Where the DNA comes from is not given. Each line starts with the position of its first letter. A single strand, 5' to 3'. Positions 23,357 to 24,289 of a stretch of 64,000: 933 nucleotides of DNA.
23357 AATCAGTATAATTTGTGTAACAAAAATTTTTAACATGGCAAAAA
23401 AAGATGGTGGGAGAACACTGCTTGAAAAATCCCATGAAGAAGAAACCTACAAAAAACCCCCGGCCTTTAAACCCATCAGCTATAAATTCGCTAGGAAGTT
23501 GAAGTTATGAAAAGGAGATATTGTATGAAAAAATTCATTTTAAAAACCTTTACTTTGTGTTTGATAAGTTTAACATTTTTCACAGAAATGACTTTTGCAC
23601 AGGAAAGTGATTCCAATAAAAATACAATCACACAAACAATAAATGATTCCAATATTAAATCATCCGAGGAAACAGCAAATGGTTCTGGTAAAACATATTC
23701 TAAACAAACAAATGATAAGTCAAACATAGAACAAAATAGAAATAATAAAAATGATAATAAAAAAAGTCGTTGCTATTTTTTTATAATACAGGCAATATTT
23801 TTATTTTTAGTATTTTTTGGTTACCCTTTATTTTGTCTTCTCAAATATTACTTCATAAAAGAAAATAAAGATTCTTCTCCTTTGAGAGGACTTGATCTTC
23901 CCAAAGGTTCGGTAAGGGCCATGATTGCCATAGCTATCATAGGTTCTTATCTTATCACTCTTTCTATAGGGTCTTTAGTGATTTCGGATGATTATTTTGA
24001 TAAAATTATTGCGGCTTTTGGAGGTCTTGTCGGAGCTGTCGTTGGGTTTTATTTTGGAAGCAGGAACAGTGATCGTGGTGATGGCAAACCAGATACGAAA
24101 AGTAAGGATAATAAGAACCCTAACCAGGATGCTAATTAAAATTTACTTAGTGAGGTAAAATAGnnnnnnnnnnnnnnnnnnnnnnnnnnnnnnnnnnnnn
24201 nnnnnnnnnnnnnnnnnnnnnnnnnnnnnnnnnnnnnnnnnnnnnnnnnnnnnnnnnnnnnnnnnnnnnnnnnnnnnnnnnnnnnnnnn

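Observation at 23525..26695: Membrane protein plus SIR2-STAND protein wedged into the R-M locus: candidate two-gene antiviral module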

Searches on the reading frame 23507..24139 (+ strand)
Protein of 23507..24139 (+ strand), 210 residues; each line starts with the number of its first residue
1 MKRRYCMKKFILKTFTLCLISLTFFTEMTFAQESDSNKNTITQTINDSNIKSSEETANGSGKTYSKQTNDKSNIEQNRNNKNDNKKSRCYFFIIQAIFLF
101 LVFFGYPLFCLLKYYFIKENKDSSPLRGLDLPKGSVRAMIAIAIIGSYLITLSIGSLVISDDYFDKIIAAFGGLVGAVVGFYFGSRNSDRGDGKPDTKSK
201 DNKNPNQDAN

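Call 6: search_protein_families(library=pfam, proteins=[window:23507-24139:+], max_evalue=0.01)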
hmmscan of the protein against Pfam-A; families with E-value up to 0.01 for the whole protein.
window:23507-24139:+ (210 aa): 1 family
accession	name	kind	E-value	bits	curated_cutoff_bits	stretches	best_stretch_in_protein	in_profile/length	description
PF04892.17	VanZ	-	0.0029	18.6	30.1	1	15-180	4-122/126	VanZ like family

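Call 8: search_protein_families(library=padloc, proteins=[window:23507-24139:+], max_evalue=0.01)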
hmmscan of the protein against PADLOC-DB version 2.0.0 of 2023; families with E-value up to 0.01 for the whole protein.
window:23507-24139:+ (210 aa): 0 families

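Call 9: search_protein_families(library=ncbifam, proteins=[window:23507-24139:+], max_evalue=0.01)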
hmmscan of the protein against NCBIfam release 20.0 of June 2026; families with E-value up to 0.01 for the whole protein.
window:23507-24139:+ (210 aa): 1 family
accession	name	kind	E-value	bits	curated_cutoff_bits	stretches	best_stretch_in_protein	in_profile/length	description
NF053524.1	thylo_ssl2009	equivalog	0.0021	18.7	58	0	169-204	15-50/90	ssl2009 family thylakoid membrane protein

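Call 11: find_homologous_proteins(query=window:23507-24139:+, max_evalue=0.01)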
Query window:23507-24139:+ (210 aa): 20 proteins with E <= 0.01 among 298 candidates.
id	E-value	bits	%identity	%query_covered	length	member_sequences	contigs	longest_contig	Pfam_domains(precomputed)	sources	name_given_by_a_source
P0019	1.4e-128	444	100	97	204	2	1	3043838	-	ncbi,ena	-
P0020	8.5e-46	174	50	94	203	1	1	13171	-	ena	-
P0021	4.4e-44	169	48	92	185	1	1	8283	-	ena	-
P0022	7.8e-41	158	48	94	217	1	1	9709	-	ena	-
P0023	2.4e-40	156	45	94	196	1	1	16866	-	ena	-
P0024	4.6e-40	155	50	89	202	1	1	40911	-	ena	-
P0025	9.9e-31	125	47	80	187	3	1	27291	-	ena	-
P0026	3.8e-30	123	47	76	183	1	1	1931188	-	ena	-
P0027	3.9e-30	123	58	50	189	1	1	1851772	-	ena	-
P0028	1.1e-29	122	53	47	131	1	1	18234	-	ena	-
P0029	2.0e-28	117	48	60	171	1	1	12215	-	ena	-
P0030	1.5e-27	115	55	46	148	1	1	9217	-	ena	-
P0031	1.7e-27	114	57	55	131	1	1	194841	-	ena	-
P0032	1.3e-26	112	56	49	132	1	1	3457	-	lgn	-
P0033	5.5e-22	96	54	40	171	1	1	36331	-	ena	-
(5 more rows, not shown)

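Call 16: find_encoding_contigs(protein=P0020, flank=6000, max_places=2)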
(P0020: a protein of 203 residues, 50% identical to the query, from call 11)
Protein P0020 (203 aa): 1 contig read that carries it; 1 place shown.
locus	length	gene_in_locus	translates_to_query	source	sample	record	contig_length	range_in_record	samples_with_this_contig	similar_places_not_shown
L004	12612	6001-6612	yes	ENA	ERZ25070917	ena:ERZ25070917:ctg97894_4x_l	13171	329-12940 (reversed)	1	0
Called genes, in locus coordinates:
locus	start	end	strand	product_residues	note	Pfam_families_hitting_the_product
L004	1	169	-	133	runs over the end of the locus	?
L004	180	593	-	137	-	-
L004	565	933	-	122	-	-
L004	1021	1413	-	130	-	-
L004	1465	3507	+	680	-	PF19310:TOP_N (faint), PF01432:Peptidase_M3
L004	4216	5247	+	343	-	PF13310:Virulence_RhuM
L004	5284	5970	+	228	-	PF13643:DUF4145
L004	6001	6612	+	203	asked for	-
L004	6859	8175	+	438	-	PF11805:DUF3326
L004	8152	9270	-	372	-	PF00278:Orn_DAP_Arg_deC, PF02784:Orn_Arg_deC_N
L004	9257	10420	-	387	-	-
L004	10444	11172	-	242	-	-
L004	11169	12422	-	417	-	PF02463:SMC_N, PF13175:AAA_15, PF13476:AAA_23, PF13304:AAA_21, PF13175:AAA_15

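Call 17: find_encoding_contigs(protein=P0024, flank=6000, max_places=2)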
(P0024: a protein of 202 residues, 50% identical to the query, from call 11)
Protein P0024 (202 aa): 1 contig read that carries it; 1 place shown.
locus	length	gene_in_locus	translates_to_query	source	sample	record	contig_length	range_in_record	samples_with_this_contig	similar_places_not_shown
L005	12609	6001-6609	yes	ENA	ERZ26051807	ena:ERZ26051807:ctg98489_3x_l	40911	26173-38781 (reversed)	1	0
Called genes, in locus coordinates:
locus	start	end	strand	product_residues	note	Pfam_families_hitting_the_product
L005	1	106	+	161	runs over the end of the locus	-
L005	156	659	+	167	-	-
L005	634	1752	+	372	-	-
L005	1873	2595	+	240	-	-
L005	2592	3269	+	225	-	-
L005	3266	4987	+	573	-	PF12161:HsdM_N, PF02384:N6_Mtase, PF07669:Eco57I (weak)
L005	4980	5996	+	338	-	PF13310:Virulence_RhuM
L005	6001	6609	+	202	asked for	-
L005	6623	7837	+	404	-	PF01420:Methylase_S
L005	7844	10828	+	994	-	PF04313:HSDR_N, PF04851:ResIII, PF00270:DEAD (weak), PF18766:SWI2_SNF2, PF22679:T1R_D3-like, PF11867:T1RH-like_C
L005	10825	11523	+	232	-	PF01863:YgjP-like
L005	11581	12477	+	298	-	PF18899:DUF5655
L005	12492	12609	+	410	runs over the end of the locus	PF02463:SMC_N (weak), PF13175:AAA_15 (weak), PF13476:AAA_23, PF13304:AAA_21, PF13175:AAA_15 (weak)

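Call 18: find_encoding_contigs(protein=P0026, flank=6000, max_places=2)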
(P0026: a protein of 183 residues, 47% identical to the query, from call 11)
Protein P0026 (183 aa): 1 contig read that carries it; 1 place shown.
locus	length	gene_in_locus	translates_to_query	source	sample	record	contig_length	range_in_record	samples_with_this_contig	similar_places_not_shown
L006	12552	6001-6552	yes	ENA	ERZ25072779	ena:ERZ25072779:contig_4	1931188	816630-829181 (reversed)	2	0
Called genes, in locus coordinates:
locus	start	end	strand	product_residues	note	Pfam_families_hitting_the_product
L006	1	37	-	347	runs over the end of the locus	-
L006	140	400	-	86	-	-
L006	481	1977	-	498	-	PF03972:MmgE_PrpD_N, PF19305:MmgE_PrpD_C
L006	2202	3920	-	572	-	PF03485:Arg_tRNA_synt_N (weak), PF00750:tRNA-synt_1d, PF05746:DALR_1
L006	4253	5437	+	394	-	PF07884:VKOR, PF13462:Thioredoxin_4, PF01323:DSBA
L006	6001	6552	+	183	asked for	-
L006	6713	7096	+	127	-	PF20551:DUF6765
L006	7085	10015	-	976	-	PF02563:Poly_export (faint), PF20080:ALTTAQ_rpt (faint)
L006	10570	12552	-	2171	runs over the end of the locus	-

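Call 26: find_related_loci(query=A2, collection=metagenome_contigs, flank=7000)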
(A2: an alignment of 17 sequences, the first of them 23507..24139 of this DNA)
Query A2 (210 aa) in metagenome_contigs; peptide patterns used: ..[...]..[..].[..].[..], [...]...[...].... (x = any residue, [..] = any of these).
137 stretches matched a pattern; 20 encode a relative of the query (tblastn E <= 1e-3); 20 distinct loci.
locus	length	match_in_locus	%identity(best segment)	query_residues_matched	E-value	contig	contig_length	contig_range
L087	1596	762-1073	45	92-198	1e-22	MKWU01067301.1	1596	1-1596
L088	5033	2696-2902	50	126-195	9e-18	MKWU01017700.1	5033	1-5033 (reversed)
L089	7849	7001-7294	34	91-190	8e-18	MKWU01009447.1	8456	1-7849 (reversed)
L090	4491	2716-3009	34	91-190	8e-18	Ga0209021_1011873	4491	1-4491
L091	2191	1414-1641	48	127-205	9e-18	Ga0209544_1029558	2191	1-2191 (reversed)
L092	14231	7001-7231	44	118-195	2e-17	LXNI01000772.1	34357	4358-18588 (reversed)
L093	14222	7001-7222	45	121-192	4e-17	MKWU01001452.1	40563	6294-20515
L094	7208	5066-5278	44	118-189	4e-17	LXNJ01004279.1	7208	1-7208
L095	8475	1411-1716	30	76-179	8e-14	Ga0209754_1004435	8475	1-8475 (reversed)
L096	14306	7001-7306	30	76-179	8e-14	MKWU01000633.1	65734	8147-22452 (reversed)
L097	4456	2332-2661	34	97-206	1e-10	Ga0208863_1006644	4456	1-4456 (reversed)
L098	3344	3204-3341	51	126-172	2e-10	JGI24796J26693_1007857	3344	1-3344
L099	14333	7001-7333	33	77-191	2e-7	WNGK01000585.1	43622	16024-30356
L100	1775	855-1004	42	129-187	5e-7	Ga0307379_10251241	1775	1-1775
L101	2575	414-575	42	129-186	2e-6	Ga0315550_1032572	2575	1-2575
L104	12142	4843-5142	29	125-210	2e-5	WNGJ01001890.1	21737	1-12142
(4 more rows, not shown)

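Call 27: find_encoding_contigs(protein=P0022, flank=6000, max_places=2)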
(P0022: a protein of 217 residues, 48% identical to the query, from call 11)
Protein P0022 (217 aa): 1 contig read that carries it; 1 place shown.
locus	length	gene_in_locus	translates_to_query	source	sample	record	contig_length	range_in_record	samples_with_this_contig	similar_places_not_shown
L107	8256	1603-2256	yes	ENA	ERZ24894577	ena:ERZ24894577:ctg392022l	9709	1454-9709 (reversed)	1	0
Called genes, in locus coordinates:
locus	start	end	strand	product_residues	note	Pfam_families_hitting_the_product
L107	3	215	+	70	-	?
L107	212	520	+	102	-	-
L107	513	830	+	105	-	-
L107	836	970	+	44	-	-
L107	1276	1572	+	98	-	PF13643:DUF4145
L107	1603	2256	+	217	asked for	-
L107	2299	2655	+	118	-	-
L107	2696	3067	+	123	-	PF01420:Methylase_S (faint)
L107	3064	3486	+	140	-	PF01420:Methylase_S (weak)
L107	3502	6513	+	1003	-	PF04313:HSDR_N, PF04851:ResIII, PF00270:DEAD (weak), PF18766:SWI2_SNF2, PF22679:T1R_D3-like, PF11867:T1RH-like_C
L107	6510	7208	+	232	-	PF01863:YgjP-like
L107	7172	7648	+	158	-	-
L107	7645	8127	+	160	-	PF08937:ThsB_TIR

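Call 28: find_encoding_contigs(protein=P0023, flank=6000, max_places=2)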
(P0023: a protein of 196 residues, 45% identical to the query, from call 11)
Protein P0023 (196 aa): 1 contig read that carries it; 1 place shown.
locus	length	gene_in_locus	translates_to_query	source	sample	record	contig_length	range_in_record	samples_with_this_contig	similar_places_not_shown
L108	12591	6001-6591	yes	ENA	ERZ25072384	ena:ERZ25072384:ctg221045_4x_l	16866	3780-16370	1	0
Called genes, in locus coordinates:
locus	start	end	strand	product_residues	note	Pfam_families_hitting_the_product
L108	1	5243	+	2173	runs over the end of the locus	PF25390:WD40_RLD, PF00415:RCC1, PF13540:RCC1_2, PF00415:RCC1, PF13540:RCC1_2, PF13540:RCC1_2, PF00415:RCC1, PF13540:RCC1_2, +23 more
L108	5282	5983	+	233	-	PF13643:DUF4145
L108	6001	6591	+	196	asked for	-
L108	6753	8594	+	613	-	PF13589:HATPase_c_3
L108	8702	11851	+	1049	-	PF02384:N6_Mtase (weak), PF07669:Eco57I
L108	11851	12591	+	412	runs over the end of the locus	?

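Call 33: find_encoding_contigs(protein=P0019, flank=10000, max_places=4)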
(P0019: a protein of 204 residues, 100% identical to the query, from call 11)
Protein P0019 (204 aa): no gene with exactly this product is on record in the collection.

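Call 43: find_encoding_contigs(protein=P0021, flank=6000, max_places=2)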
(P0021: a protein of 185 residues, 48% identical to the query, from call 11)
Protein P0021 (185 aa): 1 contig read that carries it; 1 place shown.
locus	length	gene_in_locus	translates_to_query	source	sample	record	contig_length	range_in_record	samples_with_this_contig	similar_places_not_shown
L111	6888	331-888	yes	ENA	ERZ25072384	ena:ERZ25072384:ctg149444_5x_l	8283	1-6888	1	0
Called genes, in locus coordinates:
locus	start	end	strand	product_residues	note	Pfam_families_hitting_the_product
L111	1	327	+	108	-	?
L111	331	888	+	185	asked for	-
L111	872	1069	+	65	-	-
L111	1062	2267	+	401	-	PF01420:Methylase_S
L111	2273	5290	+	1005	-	PF04313:HSDR_N, PF04851:ResIII, PF00270:DEAD (weak), PF18766:SWI2_SNF2, PF22679:T1R_D3-like, PF11867:T1RH-like_C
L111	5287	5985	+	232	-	PF01863:YgjP-like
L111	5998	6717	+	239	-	PF04326:SLFN_AlbA_2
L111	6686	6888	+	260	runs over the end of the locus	-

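Call 44: find_encoding_contigs(protein=P0027, flank=6000, max_places=2)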
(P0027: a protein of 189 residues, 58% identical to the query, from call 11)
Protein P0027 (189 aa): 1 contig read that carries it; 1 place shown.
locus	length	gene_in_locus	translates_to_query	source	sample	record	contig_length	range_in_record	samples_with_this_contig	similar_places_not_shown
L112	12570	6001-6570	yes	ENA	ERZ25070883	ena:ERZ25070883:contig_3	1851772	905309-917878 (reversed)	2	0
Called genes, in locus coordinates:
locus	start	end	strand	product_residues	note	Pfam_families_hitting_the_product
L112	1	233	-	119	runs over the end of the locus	-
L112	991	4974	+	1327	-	-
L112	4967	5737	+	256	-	-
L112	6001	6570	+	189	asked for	-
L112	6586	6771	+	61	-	-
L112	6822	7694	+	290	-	PF13599:Pentapeptide_4 (faint)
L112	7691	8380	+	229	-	PF18765:Polbeta (weak)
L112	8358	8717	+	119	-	-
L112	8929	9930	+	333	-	PF04754:Transposase_31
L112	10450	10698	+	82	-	-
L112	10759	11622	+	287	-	PF13814:Replic_Relax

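Call 45: predict_structure(alignment_id=A2)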
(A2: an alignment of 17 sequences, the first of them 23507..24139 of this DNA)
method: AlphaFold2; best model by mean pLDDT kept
length: 210 residues; sequences in the alignment: 17
mean_pLDDT: 64.0   pTM: 0.42
mean pLDDT of the five models: 64.0, 63.6, 62.6, 62.5, 61.1
residues with pLDDT >= 90: 0; 70-90: 97; 50-70: 52; < 50: 61
segments of 3 or more residues with pLDDT < 50: 32-49, 51-72, 129-131, 191-204, 206-208
pLDDT, mean of each block of 10 residues (from residue 1): 62 78 65 47 43 39 41 51 68 81 79 72 54 68 84 79 84 84 69 46 50
secondary structure, 60 per line:
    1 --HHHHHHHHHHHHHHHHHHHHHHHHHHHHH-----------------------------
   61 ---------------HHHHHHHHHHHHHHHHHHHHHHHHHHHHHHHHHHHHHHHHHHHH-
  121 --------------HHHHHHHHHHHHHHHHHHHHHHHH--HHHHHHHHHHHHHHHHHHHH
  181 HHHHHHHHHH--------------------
elements in order: H3-31 H76-119 H135-158 H161-190

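Call 46: search_protein_families(library=padloc, proteins=[L004:5284-5970:+, L108:5282-5983:+, L108:6753-8594:+, L107:2299-2655:+, L111:1-327:+, L112:4967-5737:+, L112:991-4974:+, L112:6822-7694:+], max_evalue=0.01)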
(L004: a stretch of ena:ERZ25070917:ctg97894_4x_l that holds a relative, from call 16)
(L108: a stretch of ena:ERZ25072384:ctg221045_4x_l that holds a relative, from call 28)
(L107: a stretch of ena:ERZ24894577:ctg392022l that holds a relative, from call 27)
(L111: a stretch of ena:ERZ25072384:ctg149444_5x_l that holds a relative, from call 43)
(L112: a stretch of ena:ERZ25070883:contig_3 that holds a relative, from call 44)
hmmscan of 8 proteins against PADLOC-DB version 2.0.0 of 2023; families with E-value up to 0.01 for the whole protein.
L004:5284-5970:+ (228 aa): 2 families
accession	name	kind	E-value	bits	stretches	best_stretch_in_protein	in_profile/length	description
PDLC04109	PD-T7-4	-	1.5e-73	244.8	1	19-221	17-208/211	-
PDLC04472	PDC-M16A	-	5.7e-05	19.6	1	142-214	71-142/930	-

L108:5282-5983:+ (233 aa): 2 families
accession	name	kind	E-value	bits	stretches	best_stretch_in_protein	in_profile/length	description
PDLC04109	PD-T7-4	-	5.4e-84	278.9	1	16-226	3-209/211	-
PDLC04472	PDC-M16A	-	0.0001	18.8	1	99-209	16-134/930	-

L108:6753-8594:+ (613 aa): 3 families
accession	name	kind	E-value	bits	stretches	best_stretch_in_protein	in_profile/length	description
PDLC03419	REase_II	-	8.9e-25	85.1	2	18-159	7-150/695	Type II restriction enzyme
PDLC03485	REase_II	-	4.5e-23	79.5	1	21-209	11-199/611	Type II restriction enzyme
PDLC02204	MzaB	-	0.0094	12.4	0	33-141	23-125/500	-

L107:2299-2655:+ (118 aa): 8 families
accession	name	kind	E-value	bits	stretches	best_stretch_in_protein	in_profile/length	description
PDLC03059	Specificity_I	-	1.7e-21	74.6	1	11-102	232-324/412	Type I specificity subunit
PDLC03138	Specificity_I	-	1.9e-10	38.4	1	8-97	103-194/485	Type I specificity subunit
PDLC03144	Specificity_I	-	1.9e-07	29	1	15-106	19-115/388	Type I specificity subunit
PDLC03165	Specificity_I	-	8.8e-07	26.7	1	4-104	219-337/411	Type I specificity subunit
PDLC03102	Specificity_I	-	3.5e-06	24.4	1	3-99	206-300/376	Type I specificity subunit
PDLC03126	Specificity_I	-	4.5e-06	23.7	1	12-82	229-295/690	Type I specificity subunit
PDLC03099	Specificity_I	-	5e-05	20.6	1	11-109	4-103/405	Type I specificity subunit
PDLC03068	Specificity_I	-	0.0036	14.5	1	11-77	224-294/403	Type I specificity subunit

L111:1-327:+ (108 aa): 10 families
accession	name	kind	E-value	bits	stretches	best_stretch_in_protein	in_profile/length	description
PDLC04851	PDC-S05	-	3.4e-41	139.5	1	1-103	234-336/342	-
PDLC04868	PDC-S05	-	1.4e-39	134.1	1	1-103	231-331/335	-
PDLC04871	PDC-S05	-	7.1e-37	125.4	1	1-102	356-457/468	-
PDLC04853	PDC-S05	-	1.6e-33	114.2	1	1-106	225-330/336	-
PDLC04864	PDC-S05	-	1.3e-32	111.2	1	1-105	166-270/277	-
PDLC04852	PDC-S05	-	1.2e-30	104.6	1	1-103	231-334/346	-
PDLC04843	PDC-S05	-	2.3e-29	100.6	1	2-105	223-326/330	-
PDLC04860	PDC-S05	-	2.6e-15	54.5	1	55-100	85-130/141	-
PDLC04875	PDC-S05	-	6.7e-06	24.5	1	60-102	73-115/123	-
PDLC04845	PDC-S05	-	0.0047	14.7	1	58-87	98-127/191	-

L112:4967-5737:+ (256 aa): 0 families

L112:991-4974:+ (1327 aa): 0 families

L112:6822-7694:+ (290 aa): 0 families

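Call 61: search_protein_families(library=phrogs, alignment_id=A2, max_evalue=0.01)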
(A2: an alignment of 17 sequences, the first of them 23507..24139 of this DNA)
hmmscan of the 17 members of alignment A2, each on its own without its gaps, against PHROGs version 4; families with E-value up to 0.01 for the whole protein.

A. member 1, window:23507-24139:+ (210 aa): 0 families

B. families by the number of members that match (of 17 scanned): 2 families
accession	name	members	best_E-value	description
phrog_38564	-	4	0.0002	-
phrog_13256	-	1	0.0076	-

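Call 62: search_protein_families(library=pfam, alignment_id=A2, max_evalue=0.01)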
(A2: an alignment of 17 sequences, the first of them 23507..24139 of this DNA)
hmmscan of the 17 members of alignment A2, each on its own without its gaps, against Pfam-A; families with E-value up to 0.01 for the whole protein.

A. member 1, window:23507-24139:+ (210 aa): 1 family
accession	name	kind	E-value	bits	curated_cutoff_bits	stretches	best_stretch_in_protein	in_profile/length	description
PF04892.17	VanZ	-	0.0029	18.6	30.1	1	15-180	4-122/126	VanZ like family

B. families by the number of members that match (of 17 scanned): 4 families
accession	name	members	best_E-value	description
PF11022.13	ATP19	1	0.0022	ATP synthase subunit K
PF04892.17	VanZ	1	0.0029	VanZ like family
PF12685.13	SpoIIIAH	1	0.0048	SpoIIIAH-like protein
PF02453.23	Reticulon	1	0.007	Reticulon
